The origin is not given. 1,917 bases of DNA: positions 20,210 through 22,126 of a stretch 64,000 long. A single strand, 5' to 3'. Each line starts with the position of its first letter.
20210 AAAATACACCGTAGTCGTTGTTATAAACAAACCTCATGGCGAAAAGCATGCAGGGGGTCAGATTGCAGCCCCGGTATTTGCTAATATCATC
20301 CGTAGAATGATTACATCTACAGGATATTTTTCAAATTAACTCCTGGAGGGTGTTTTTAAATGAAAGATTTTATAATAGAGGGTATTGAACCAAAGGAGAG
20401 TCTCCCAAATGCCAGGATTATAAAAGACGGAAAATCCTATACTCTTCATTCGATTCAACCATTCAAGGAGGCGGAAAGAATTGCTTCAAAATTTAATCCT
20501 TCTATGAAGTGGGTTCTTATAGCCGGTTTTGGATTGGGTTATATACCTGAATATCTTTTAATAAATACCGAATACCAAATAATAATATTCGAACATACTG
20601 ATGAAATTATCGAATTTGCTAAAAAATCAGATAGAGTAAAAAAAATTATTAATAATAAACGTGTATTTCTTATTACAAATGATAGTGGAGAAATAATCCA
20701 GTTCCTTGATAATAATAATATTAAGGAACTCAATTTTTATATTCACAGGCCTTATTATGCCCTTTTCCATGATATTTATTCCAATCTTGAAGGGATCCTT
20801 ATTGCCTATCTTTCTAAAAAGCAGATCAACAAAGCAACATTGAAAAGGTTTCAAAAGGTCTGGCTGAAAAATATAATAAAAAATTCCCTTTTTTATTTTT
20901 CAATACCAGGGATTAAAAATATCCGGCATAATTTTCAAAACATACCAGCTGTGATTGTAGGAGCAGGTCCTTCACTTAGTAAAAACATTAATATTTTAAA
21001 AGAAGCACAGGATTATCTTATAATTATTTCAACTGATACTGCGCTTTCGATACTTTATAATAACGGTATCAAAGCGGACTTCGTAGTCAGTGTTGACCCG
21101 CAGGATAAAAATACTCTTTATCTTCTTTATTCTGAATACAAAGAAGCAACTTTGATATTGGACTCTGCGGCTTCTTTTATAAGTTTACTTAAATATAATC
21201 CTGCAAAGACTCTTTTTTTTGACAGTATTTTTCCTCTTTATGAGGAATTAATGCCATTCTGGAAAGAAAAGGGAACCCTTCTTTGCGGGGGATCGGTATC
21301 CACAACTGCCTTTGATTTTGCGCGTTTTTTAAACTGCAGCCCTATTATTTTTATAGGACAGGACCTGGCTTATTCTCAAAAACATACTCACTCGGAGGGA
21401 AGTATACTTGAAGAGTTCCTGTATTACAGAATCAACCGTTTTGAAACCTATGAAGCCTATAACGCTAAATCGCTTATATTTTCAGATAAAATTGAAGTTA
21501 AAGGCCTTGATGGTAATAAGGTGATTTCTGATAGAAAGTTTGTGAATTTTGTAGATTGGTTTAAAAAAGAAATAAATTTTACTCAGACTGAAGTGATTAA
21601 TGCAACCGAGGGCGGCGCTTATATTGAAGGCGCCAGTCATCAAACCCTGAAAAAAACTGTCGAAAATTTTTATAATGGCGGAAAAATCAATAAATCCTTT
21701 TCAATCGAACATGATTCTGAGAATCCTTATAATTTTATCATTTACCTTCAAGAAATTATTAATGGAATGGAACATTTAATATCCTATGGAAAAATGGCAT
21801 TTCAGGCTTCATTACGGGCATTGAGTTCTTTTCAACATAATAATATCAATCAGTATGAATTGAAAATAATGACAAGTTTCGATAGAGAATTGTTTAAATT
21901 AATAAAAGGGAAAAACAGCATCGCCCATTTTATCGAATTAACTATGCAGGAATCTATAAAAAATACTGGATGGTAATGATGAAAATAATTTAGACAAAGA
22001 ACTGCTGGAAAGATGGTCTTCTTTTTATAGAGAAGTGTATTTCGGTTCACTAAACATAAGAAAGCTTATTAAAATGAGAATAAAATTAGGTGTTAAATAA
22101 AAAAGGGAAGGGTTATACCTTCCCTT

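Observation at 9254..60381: Eight candidate frame disruptions in 64 kb, five at A/T homopolymers: assembly error or reductive decay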

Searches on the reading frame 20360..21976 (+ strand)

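Call 6: search_protein_families(library=pfam, proteins=[window:20360-21976:+], max_evalue=0.01)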
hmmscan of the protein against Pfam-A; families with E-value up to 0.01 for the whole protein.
window:20360-21976:+ (538 aa): 1 family
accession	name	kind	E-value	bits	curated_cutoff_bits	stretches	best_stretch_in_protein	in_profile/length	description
PF01973.23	MptE-like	-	8.3e-42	143.3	34.6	1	170-340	1-170/171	6-hydroxymethylpterin diphosphokinase MptE-like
